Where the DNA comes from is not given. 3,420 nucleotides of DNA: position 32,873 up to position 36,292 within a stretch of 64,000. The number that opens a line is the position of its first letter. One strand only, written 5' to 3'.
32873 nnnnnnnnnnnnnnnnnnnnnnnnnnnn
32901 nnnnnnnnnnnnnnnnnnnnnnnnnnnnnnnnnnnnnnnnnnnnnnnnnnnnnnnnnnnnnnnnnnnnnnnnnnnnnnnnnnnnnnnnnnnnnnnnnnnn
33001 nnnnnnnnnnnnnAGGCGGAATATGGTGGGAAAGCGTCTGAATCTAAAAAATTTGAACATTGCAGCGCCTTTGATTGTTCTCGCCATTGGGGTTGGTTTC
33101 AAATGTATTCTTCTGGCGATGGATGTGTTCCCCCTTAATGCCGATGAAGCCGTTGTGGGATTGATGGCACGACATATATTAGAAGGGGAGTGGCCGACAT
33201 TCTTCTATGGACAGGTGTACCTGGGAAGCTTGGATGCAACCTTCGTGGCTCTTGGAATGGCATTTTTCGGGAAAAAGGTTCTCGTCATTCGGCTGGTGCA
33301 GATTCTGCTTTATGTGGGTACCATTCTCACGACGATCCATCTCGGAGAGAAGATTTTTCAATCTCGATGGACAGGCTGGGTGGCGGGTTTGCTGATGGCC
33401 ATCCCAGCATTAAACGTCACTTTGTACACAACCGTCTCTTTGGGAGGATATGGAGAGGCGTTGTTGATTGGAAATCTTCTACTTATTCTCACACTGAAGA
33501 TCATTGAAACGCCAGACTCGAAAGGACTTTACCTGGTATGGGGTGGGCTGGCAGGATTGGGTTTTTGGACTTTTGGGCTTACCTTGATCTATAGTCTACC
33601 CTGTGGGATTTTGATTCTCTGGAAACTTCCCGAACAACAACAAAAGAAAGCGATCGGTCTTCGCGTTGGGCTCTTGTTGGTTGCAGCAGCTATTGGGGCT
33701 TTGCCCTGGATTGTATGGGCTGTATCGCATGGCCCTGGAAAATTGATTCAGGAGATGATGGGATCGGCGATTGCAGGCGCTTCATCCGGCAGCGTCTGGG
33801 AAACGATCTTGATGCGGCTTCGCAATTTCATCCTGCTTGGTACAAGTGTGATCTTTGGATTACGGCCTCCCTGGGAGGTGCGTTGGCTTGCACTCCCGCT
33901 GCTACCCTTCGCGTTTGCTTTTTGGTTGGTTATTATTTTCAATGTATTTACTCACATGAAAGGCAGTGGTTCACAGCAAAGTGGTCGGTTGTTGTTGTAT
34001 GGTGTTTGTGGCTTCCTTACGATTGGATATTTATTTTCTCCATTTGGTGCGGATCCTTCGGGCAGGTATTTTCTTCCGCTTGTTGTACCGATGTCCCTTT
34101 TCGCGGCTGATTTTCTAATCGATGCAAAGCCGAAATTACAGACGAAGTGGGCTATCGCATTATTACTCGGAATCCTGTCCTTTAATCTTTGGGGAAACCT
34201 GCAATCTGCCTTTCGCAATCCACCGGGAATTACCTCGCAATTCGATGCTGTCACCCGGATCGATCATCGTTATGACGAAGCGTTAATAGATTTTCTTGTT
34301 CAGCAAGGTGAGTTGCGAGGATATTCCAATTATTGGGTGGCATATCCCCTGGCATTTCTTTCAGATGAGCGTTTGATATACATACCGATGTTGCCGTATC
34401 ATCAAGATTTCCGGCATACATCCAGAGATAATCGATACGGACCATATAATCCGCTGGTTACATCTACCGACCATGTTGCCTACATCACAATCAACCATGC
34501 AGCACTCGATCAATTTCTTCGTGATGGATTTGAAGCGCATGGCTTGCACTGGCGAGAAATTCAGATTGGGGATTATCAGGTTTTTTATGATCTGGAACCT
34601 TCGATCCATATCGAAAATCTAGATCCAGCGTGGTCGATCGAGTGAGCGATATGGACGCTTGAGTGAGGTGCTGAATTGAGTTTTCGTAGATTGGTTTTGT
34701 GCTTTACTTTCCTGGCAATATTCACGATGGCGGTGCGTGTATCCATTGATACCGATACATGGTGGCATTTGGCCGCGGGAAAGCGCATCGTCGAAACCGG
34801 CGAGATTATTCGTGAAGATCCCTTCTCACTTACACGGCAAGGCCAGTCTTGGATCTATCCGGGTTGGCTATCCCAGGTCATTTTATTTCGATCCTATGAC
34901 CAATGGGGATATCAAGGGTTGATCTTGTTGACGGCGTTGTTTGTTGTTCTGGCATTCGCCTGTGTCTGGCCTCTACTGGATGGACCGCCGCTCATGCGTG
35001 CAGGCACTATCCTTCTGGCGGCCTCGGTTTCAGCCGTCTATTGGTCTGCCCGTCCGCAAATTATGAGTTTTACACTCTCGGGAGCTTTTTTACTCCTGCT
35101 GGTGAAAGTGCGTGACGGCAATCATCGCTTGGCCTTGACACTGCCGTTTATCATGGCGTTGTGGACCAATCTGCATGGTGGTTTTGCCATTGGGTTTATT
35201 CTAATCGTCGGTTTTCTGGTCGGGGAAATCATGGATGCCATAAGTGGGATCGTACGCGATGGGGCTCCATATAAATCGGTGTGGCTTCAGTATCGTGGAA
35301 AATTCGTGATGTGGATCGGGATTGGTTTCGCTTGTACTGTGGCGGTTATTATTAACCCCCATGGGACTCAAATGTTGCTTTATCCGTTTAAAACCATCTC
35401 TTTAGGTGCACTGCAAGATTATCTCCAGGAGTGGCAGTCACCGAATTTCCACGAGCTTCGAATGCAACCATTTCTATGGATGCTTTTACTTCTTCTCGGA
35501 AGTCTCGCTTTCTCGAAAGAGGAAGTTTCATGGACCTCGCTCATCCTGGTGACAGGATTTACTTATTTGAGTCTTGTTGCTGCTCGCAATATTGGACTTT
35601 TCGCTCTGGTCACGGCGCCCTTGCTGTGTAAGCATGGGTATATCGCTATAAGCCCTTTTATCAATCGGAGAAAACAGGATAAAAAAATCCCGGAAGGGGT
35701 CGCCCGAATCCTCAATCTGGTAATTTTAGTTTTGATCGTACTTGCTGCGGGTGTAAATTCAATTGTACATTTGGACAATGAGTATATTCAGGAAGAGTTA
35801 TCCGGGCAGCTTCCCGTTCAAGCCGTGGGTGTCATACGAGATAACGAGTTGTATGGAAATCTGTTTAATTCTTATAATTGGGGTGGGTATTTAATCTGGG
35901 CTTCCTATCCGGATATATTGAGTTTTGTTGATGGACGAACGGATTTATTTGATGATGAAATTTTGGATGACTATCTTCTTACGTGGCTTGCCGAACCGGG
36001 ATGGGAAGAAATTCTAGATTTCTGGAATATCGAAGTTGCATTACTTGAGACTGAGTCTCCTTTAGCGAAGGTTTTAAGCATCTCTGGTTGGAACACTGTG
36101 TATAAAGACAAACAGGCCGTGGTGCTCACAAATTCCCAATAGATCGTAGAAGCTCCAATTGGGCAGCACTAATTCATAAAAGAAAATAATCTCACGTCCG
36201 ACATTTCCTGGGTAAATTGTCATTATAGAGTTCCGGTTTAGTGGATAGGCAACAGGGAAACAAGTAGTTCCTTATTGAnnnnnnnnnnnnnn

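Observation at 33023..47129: Ten-gene co-directional string: one polyprenyl-P-sugar synthase and flippase-like protein wired to six GT-C-type enzymes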

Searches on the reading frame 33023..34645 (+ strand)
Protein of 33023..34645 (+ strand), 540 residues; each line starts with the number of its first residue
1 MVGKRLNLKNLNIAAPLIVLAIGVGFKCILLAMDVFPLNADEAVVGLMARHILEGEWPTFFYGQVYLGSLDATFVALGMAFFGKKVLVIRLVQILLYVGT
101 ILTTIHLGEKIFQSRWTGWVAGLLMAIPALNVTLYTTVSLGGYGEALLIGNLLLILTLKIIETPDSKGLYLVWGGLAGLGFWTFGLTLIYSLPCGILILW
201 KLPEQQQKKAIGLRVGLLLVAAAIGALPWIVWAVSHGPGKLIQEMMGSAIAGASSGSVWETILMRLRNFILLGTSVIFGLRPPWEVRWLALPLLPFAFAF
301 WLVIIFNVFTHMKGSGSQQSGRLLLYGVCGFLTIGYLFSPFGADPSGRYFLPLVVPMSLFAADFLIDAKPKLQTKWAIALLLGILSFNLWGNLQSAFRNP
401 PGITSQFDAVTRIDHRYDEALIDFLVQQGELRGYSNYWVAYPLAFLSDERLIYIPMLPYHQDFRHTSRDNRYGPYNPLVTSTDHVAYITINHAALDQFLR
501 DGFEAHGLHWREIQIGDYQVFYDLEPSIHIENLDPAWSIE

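Call 4: search_protein_families(library=pfam, proteins=[window:33023-34645:+], max_evalue=0.1)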
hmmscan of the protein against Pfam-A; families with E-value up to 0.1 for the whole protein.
window:33023-34645:+ (540 aa): 1 family
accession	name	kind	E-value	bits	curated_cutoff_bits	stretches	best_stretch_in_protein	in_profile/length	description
PF13231.12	PMT_2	-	0.0073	17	26.1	1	74-232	9-160/160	Dolichyl-phosphate-mannose-protein mannosyltransferase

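Call 7: search_protein_families(library=ncbifam, proteins=[window:33023-34645:+], max_evalue=0.1)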
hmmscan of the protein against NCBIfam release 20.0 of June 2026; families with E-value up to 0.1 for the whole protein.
window:33023-34645:+ (540 aa): 1 family
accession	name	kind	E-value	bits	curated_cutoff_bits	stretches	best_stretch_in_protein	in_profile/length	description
NF042915.1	MAB_1171c_fam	subfamily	0.019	14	100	1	174-244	58-127/362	MAB_1171c family putative transporter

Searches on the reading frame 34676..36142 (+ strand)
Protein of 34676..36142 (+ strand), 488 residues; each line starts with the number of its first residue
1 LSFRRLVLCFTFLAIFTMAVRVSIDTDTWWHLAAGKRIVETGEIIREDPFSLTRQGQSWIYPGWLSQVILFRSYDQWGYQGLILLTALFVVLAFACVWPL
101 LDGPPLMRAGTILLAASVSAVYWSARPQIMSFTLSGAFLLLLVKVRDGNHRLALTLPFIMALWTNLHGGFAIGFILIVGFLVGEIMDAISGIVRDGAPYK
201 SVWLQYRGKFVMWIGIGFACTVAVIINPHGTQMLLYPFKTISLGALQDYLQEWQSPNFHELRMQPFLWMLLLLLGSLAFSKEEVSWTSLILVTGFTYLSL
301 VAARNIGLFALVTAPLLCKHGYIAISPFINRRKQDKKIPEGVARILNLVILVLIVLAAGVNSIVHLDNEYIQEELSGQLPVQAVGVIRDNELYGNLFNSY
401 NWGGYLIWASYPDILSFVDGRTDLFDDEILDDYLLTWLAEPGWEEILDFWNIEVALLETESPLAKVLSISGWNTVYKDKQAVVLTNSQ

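Call 4: search_protein_families(library=pfam, proteins=[window:34676-36142:+], max_evalue=0.1)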
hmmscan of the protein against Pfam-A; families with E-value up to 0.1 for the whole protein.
window:34676-36142:+ (488 aa): 0 families

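Call 7: search_protein_families(library=ncbifam, proteins=[window:34676-36142:+], max_evalue=0.1)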
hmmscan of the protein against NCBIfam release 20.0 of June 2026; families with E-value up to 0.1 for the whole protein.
window:34676-36142:+ (488 aa): 0 families

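Call 10: find_encoding_contigs(protein=window:34676-36142:+, flank=10000, max_places=6)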
Protein window:34676-36142:+ (488 aa): no gene with exactly this product is on record in the collection.

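Call 11: find_homologous_proteins(query=window:34676-36142:+)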
Query window:34676-36142:+ (488 aa): 1874 proteins with E <= 0.001 among 8000 candidates; the best 120 are listed.
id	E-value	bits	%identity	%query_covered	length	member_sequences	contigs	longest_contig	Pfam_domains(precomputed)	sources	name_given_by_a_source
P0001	0.0e+0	1062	100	97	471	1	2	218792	-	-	-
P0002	0.0e+0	1040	93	100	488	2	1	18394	-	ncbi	-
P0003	1.5e-286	969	90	97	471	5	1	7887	-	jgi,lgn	-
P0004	4.2e-254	862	76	100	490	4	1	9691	-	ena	-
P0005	1.6e-244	830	77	96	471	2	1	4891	-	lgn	-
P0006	1.2e-238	811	73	100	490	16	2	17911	-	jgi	jgi:hypothetical protein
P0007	1.1e-234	798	74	97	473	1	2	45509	-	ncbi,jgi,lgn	-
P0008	1.6e-230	784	71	99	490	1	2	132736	-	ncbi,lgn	-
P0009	9.6e-225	765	70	96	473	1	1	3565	-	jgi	jgi:hypothetical protein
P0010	1.1e-177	610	58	97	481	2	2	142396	-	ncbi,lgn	-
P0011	1.4e-177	609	56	97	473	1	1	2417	-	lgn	-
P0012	5.2e-177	608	54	100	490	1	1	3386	-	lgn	-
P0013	1.1e-175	603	55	100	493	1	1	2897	-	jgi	jgi:hypothetical protein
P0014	1.8e-174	599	52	100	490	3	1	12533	-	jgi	jgi:hypothetical protein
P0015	2.1e-174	599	56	100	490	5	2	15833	-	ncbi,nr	ncbi:MAG: hypothetical protein E3J37_05120 [Anaerolineales bacterium]|nr:MAG: hypothetical protein E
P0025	7.4e-166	571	54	100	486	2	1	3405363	-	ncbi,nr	ncbi:MAG: hypothetical protein JSV37_04335 [Anaerolineaceae bacterium]|nr:MAG: hypothetical protein 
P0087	6.6e-150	518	51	99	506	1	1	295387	-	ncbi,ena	-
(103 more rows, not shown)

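Call 12: find_encoding_contigs(protein=P0010, flank=10000, max_places=2)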
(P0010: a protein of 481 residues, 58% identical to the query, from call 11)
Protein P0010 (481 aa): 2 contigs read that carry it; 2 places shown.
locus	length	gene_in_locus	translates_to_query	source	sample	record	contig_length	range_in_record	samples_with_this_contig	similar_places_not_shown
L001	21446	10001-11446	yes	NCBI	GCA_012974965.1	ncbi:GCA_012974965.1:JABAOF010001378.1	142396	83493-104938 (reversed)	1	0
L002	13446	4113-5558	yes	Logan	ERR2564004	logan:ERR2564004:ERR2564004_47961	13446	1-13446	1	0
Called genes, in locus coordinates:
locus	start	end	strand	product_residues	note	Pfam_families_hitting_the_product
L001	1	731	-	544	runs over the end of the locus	PF13231:PMT_2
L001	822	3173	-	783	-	PF03030:H_PPase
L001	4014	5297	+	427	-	PF03979:Sigma70_r1_1, PF00140:Sigma70_r1_2, PF04542:Sigma70_r2, PF04539:Sigma70_r3, PF04545:Sigma70_r4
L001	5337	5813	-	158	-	-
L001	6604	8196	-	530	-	-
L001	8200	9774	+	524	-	-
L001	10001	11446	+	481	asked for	-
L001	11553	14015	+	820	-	PF04932:Wzy_C, PF07719:TPR_2 (faint), PF07721:TPR_4 (faint), PF13371:TPR_9 (faint), PF13428:TPR_14 (faint), PF00515:TPR_1 (faint), PF13432:TPR_16, PF14559:TPR_19, +6 more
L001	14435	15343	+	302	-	-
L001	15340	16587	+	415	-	PF09594:GT87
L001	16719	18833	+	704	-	PF13231:PMT_2 (weak)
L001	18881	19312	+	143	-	-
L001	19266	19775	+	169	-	-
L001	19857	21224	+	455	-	PF04422:FrhB_FdhB_N, PF04432:FrhB_FdhB_C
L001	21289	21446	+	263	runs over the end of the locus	PF01209:Ubie_methyltran, PF13489:Methyltransf_23, PF13649:Methyltransf_25, PF13847:Methyltransf_31, PF08241:Methyltransf_11, PF08242:Methyltransf_12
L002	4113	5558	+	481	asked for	-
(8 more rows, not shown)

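Call 13: find_encoding_contigs(protein=P0025, flank=10000, max_places=2)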
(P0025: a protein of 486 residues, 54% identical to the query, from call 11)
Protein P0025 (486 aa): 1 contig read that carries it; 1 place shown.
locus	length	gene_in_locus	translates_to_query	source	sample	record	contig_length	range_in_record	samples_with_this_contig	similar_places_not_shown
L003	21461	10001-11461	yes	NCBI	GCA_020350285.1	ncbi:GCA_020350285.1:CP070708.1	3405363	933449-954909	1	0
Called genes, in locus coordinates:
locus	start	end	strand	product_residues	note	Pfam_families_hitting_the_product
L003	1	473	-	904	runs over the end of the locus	PF00330:Aconitase, PF00694:Aconitase_C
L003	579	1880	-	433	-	PF00180:Iso_dh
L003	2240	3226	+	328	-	PF00149:Metallophos, PF12850:Metallophos_2 (weak)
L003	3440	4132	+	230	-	PF00072:Response_reg, PF23198:PDE8A_N (weak), PF00486:Trans_reg_C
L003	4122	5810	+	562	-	PF00672:HAMP, PF00512:HisKA, PF02518:HATPase_c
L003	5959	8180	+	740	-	PF08487:VIT, PF00092:VWA, PF13768:VWA_3, PF13519:VWA_2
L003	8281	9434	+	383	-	-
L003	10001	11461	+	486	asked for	-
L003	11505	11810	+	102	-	-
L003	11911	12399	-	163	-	-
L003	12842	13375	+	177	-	-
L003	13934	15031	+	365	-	PF04015:DUF362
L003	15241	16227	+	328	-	PF00291:PALP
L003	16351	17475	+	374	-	PF00155:Aminotran_1_2, PF00266:Aminotran_5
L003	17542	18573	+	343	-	PF01137:RTC, PF05189:RTC_insert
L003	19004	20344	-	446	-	PF03477:ATP-cone, PF00485:PRK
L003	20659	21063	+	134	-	PF00072:Response_reg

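Call 14: find_encoding_contigs(protein=P0087, flank=10000, max_places=2)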
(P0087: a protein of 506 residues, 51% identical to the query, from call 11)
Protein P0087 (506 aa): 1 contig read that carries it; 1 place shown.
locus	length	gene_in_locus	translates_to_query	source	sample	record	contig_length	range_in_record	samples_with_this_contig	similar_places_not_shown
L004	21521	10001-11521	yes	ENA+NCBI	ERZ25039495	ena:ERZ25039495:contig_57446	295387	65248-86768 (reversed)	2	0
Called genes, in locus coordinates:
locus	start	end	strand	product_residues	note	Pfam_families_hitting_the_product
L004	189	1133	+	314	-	PF00005:ABC_tran, PF13304:AAA_21 (weak)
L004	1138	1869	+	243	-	PF01061:ABC2_membrane, PF12679:ABC2_membrane_2 (weak), PF12730:ABC2_membrane_4, PF12698:ABC2_membrane_3 (weak), PF13346:ABC2_membrane_5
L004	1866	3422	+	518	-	PF23357:DUF7088, PF09822:ABC_transp_aux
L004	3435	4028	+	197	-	PF14238:DUF4340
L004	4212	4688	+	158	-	PF03979:Sigma70_r1_1, PF00140:Sigma70_r1_2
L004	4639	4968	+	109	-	PF04542:Sigma70_r2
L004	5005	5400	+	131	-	PF04539:Sigma70_r3, PF04545:Sigma70_r4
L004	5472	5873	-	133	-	-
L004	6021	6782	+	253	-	-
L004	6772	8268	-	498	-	-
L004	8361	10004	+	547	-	-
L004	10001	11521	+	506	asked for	-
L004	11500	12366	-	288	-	-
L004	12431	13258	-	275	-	-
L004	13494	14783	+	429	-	PF09594:GT87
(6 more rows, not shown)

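Call 18: search_solved_structures(query=A1, max_evalue=10)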
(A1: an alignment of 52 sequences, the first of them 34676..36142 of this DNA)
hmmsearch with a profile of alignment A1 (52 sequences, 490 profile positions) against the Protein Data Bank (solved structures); distinct sequences matched with E-value up to 10: 1.
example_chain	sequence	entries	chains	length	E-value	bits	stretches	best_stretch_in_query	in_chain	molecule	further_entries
10zk_E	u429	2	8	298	1.8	10.3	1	277-371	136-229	Nitrogenase iron protein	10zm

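Call 23: predict_structure(alignment_id=A1)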
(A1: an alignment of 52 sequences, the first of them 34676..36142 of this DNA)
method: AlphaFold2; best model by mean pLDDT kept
length: 488 residues; sequences in the alignment: 52
mean_pLDDT: 90.6   pTM: 0.89
mean pLDDT of the five models: 90.6, 89.7, 89.4, 89.3, 89.2
residues with pLDDT >= 90: 348; 70-90: 112; 50-70: 27; < 50: 1
segments of 3 or more residues with pLDDT < 50: none
pLDDT, mean of each block of 10 residues (from residue 1): 94 96 84 93 86 79 86 96 97 98 96 96 90 97 96 96 89 96 96 92 94 98 90 74 62 82 94 97 94 96 92 98 91 77 94 96 93 90 92 89 90 86 66 90 94 94 94 94 86
secondary structure, 60 per line:
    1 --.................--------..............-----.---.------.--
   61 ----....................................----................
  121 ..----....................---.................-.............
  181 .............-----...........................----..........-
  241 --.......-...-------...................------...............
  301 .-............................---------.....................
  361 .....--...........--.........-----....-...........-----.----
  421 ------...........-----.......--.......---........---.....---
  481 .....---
elements in order: H3-19 H28-41 H65-100 H105-122 H127-146 H150-166 H168-193 H199-225 H230-239 H243-249 H261-279 H286-301 H303-330 H340-365 H368-378 H381-389 E395-398 H400-410 H427-437 H443-449 E452-458 H462-469 E473-477 E481-485

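Call 28: fold_search(model_id=the predicted structure, library=pdb)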
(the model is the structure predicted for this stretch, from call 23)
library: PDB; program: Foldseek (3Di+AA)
matches with E <= 10: 308; with E <= 0.001: 14
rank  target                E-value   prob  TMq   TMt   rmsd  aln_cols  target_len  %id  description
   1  7oci_F                5.3e-08  1.00  0.54  0.43  10.9       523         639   16  Cryo-EM structure of yeast Ost6p containing oligosaccharyltransferase complex (released 2022-02-16)
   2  8pn9_A                1.1e-07  1.00  0.57  0.45  11.3       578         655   14  Structure of human oligosaccharyltransferase OST-A complex bound to NGI-1 (released 2024-05-08)
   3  8agc_A                1.5e-07  1.00  0.57  0.42  11.7       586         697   15  Structure of yeast oligosaccharylransferase complex with lipid-linked oligosaccharide and non-acceptor peptide bound (released 2022-12-07)
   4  9n9j_I                2.3e-07  1.00  0.56  0.41  12.2       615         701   13  Structure of a GRP94 folding intermediate engaged with a CCDC134- and FKBP11-bound secretory translocon (released 2025-11-19)
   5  6s7o_A                3.5e-07  1.00  0.57  0.45  11.4       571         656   14  Cryo-EM structure of human oligosaccharyltransferase complex OST-A (released 2019-12-18)
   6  8age_A                5.5e-07  1.00  0.57  0.45   9.8       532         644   16  Structure of yeast oligosaccharylransferase complex with acceptor peptide bound (released 2022-12-07)
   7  7e9s_A                9.6e-07  1.00  0.54  0.33  12.4       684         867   12  Archaeal oligosaccharyltransferase AglB from Archaeoglobus fulgidus in complex with an inhibitory peptide and a dolich (released 2021-09-08)
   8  8b6l_I                1.4e-06  1.00  0.57  0.42  11.8       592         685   14  Subtomogram average of the human Sec61-TRAP-OSTA-translocon (released 2022-12-07)
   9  7zli_A                1.7e-06  1.00  0.55  0.43  11.1       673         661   12  Cryo-EM structure of C-mannosyltransferase CeDPY19, in complex with Dol25-P-Man and bound to CMT2-Fab and anti-Fab nan (released 2023-01-11)
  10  6ezn_F                3.5e-06  1.00  0.55  0.43  13.4       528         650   16  Cryo-EM structure of the yeast oligosaccharyltransferase (OST) complex (released 2018-01-17)
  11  6s7t_A                3.6e-06  1.00  0.56  0.41  10.3       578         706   13  Cryo-EM structure of human oligosaccharyltransferase complex OST-B (released 2019-12-18)
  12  5ezm                  3.1e-04  1.00  0.49  0.45  12.8       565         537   13  Crystal Structure of ArnT from Cupriavidus metallidurans in the apo state (released 2016-02-17)
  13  5ogl_A                3.8e-04  1.00  0.53  0.39  10.4       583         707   12  Structure of bacterial oligosaccharyltransferase PglB in complex with an acceptor peptide and an lipid-linked oligosac (released 2017-10-25)
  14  8if8_C                6.4e-04  1.00  0.46  0.39   9.2       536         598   11  Arabinosyltransferase AftA (released 2023-05-31)
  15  9dlf_C                4.2e-02  0.89  0.26  0.21  13.9       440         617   12  Arabinosyltransferase AftB in complex with Fab_B3 (released 2025-06-25)
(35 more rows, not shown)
